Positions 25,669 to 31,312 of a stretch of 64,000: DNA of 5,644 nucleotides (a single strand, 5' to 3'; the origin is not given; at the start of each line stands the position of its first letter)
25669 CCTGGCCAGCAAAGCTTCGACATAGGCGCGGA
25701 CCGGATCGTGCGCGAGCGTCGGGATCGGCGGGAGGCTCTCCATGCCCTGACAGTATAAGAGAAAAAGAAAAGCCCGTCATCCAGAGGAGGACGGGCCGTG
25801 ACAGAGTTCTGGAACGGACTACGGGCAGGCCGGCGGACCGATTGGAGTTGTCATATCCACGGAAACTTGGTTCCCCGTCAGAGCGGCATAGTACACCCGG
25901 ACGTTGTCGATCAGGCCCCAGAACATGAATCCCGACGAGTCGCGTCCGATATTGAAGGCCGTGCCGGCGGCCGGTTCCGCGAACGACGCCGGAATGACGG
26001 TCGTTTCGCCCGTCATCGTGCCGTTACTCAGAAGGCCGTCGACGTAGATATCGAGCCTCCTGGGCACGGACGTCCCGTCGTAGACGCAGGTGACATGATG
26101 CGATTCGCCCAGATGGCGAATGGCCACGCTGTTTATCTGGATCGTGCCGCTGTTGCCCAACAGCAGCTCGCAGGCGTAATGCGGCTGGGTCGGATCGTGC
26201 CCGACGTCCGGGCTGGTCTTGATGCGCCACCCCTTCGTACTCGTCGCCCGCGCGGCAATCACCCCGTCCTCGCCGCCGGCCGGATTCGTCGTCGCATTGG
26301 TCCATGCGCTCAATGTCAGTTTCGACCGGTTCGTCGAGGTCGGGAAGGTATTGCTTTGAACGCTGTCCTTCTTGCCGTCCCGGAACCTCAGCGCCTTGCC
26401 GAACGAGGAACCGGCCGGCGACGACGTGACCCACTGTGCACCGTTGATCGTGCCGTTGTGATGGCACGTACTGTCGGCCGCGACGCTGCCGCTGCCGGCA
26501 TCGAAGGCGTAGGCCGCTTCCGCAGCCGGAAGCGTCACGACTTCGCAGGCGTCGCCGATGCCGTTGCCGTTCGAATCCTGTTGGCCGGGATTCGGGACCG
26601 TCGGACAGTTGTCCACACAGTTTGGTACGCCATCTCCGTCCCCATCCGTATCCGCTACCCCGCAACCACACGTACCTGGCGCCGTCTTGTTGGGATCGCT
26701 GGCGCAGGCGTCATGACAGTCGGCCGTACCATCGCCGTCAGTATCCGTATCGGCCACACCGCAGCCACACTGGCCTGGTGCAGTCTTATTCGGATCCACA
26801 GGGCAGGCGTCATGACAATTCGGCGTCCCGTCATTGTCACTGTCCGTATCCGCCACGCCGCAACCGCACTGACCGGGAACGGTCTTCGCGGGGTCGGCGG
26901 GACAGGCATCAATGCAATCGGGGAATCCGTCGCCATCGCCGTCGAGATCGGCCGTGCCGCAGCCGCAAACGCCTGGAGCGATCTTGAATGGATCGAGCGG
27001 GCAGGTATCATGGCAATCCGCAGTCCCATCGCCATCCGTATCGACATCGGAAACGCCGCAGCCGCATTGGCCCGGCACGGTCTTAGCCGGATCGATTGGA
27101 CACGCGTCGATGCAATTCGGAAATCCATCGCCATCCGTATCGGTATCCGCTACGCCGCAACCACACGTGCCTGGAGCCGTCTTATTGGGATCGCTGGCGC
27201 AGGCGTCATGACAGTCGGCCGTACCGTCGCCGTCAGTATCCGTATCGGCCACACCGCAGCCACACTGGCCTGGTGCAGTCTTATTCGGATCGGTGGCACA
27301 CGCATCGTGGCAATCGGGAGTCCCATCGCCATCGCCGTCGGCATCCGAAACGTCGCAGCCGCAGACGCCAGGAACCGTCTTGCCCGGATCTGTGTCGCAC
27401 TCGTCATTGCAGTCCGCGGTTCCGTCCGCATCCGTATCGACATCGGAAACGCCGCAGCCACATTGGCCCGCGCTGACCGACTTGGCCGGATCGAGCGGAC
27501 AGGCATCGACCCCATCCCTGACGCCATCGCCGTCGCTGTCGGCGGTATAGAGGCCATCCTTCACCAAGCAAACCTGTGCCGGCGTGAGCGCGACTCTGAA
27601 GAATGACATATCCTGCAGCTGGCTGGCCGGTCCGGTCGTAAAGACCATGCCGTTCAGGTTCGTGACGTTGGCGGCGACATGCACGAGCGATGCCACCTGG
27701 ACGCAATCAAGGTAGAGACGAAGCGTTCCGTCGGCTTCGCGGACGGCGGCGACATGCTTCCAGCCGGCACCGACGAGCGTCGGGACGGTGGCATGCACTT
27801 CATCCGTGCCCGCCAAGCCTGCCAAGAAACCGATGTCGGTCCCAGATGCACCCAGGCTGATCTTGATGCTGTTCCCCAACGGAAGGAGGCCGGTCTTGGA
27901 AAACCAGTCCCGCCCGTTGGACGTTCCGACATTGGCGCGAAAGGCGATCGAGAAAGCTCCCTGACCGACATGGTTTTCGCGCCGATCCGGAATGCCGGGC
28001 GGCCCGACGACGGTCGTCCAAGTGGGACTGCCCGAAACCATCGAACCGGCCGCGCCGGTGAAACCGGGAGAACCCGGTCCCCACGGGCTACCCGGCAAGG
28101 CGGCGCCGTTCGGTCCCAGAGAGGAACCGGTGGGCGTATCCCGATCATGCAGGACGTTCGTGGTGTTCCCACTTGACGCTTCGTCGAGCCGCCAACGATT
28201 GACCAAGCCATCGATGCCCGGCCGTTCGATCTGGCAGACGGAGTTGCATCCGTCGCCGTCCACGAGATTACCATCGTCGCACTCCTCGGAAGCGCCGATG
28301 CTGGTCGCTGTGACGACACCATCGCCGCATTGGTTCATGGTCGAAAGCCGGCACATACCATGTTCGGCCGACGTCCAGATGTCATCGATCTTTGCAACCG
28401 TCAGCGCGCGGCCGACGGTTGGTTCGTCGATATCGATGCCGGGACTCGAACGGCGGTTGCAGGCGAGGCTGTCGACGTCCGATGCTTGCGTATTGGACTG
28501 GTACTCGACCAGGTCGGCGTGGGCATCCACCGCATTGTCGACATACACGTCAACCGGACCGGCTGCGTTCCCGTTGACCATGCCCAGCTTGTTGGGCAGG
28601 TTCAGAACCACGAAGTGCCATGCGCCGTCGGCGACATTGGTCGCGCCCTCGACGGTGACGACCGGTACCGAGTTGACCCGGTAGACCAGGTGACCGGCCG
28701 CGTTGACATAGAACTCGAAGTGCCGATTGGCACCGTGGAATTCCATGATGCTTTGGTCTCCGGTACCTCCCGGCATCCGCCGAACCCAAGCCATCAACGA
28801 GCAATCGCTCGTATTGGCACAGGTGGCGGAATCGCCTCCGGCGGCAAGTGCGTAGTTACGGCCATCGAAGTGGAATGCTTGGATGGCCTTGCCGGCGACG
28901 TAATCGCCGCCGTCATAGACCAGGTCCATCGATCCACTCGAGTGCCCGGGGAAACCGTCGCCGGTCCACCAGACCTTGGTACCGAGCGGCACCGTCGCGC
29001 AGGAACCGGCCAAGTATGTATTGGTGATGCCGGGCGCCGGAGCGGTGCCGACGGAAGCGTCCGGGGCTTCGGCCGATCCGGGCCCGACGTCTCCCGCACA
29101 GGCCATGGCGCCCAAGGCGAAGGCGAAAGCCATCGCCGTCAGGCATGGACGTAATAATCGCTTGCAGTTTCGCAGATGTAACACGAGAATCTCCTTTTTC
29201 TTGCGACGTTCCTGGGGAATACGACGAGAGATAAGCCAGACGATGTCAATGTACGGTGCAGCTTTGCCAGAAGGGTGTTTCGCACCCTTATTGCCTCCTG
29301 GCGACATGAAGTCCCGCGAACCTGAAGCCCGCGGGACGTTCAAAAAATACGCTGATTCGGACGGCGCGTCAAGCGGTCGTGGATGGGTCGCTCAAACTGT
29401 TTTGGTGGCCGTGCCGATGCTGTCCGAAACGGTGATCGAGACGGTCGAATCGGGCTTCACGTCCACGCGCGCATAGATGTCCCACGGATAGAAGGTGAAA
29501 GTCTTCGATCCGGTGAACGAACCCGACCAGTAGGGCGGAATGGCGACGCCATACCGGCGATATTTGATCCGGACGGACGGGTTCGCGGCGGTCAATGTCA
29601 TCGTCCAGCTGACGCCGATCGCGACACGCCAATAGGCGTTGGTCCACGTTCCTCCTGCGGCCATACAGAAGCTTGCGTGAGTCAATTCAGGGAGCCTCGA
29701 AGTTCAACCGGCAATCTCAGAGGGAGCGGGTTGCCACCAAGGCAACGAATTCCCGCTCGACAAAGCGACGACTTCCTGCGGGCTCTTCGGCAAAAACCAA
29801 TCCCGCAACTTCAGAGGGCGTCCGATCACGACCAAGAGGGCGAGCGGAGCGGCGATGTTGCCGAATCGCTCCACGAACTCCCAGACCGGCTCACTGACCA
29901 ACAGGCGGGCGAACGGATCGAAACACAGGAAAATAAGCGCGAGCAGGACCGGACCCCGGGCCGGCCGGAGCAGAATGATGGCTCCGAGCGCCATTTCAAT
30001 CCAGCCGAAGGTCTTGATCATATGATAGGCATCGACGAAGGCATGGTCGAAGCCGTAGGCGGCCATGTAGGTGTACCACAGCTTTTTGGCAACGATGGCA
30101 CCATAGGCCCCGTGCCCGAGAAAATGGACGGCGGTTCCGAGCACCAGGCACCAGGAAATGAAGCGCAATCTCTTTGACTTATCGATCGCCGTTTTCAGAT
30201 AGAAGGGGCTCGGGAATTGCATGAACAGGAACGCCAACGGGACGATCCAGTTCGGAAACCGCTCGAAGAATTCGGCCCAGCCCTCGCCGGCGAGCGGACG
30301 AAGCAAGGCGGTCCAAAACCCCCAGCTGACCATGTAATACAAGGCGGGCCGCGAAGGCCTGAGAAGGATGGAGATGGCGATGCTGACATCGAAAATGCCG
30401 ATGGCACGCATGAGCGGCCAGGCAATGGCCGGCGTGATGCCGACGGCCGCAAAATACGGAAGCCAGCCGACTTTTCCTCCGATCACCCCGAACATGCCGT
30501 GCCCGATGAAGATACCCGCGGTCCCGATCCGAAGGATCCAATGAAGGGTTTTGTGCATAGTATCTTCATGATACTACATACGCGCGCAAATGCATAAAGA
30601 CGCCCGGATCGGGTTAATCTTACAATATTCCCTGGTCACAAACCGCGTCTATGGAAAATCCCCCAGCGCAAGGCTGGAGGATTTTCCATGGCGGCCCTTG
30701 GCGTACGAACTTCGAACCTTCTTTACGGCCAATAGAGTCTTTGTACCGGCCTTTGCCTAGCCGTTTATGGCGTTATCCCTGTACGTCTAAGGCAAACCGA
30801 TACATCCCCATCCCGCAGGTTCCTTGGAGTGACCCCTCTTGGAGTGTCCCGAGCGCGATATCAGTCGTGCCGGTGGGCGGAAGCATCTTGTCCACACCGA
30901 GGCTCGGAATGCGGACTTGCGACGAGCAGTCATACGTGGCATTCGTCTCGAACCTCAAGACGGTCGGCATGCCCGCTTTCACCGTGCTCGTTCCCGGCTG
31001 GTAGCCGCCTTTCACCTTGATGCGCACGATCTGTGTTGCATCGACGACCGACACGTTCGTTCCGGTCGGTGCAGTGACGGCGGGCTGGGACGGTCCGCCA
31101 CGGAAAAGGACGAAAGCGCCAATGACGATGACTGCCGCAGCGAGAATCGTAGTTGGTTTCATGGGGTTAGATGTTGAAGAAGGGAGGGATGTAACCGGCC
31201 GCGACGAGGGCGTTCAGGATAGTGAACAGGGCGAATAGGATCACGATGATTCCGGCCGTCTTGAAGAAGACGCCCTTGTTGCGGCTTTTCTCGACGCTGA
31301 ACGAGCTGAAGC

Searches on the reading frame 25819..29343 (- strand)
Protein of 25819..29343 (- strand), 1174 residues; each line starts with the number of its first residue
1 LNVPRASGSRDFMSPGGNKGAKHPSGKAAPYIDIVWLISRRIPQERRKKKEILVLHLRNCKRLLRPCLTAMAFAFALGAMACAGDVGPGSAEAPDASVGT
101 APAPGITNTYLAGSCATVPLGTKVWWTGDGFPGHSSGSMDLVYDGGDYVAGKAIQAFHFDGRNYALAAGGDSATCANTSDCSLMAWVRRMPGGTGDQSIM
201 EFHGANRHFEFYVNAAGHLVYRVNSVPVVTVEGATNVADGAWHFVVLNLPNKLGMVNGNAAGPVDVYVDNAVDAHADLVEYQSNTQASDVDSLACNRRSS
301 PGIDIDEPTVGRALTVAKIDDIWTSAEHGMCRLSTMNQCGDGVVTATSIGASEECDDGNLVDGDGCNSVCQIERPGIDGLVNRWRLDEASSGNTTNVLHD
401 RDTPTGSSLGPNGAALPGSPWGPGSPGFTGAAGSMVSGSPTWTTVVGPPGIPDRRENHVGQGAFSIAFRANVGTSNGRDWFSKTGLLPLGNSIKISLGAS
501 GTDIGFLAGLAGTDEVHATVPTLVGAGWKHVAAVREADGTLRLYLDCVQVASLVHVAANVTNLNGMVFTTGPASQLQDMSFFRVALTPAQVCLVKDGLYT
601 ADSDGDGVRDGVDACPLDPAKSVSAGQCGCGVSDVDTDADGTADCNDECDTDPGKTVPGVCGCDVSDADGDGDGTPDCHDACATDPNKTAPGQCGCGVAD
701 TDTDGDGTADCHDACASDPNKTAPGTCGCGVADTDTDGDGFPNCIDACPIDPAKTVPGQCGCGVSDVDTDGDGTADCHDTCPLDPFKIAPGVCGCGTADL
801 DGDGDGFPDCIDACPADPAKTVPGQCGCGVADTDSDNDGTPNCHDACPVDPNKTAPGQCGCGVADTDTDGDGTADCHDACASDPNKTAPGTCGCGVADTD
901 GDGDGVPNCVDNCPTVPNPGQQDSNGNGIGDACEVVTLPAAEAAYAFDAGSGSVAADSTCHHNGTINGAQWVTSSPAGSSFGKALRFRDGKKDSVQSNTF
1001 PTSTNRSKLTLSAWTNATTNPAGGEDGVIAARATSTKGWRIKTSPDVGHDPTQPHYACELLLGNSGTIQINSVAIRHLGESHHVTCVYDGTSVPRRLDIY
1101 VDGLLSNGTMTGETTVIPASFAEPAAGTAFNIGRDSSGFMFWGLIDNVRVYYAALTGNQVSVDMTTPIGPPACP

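Call 48: search_protein_families(library=pfam, proteins=[window:25819-29343:-], max_evalue=0.01)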
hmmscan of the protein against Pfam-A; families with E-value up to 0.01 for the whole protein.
window:25819-29343:- (1174 aa): 3 families
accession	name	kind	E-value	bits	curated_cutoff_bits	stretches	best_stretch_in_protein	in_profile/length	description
PF13385.13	Laminin_G_3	-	2.6e-31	109.2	27.6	3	989-1161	1-151/151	Concanavalin A-like lectin/glucanases superfamily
PF02412.23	TSP_3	-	1.6e-15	56.9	25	1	894-921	12-36/36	Thrombospondin type 3 repeat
PF13948.11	DUF4215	-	2.1e-07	31.6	27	1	337-371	19-47/47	Domain of unknown function (DUF4215)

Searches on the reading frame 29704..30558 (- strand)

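Call 48: search_protein_families(library=pfam, proteins=[window:29704-30558:-], max_evalue=0.01)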
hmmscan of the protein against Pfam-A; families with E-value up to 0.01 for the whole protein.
window:29704-30558:- (284 aa): 1 family
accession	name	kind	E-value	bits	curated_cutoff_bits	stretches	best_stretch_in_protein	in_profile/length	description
PF13781.11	DoxX_3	-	0.00061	20.7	25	1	16-75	3-63/102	DoxX-like family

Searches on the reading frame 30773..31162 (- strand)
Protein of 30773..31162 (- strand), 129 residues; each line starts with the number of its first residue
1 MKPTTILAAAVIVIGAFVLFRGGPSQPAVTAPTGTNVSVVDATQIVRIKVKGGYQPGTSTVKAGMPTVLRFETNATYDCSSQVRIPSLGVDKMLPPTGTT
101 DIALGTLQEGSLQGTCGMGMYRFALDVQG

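Call 48: search_protein_families(library=pfam, proteins=[window:30773-31162:-], max_evalue=0.01)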
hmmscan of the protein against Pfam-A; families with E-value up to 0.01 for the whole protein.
window:30773-31162:- (129 aa): 1 family
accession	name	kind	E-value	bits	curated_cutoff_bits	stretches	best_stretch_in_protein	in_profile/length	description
PF13473.12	Cupredoxin_1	-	4.8e-11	43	27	1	40-121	17-97/104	Cupredoxin-like domain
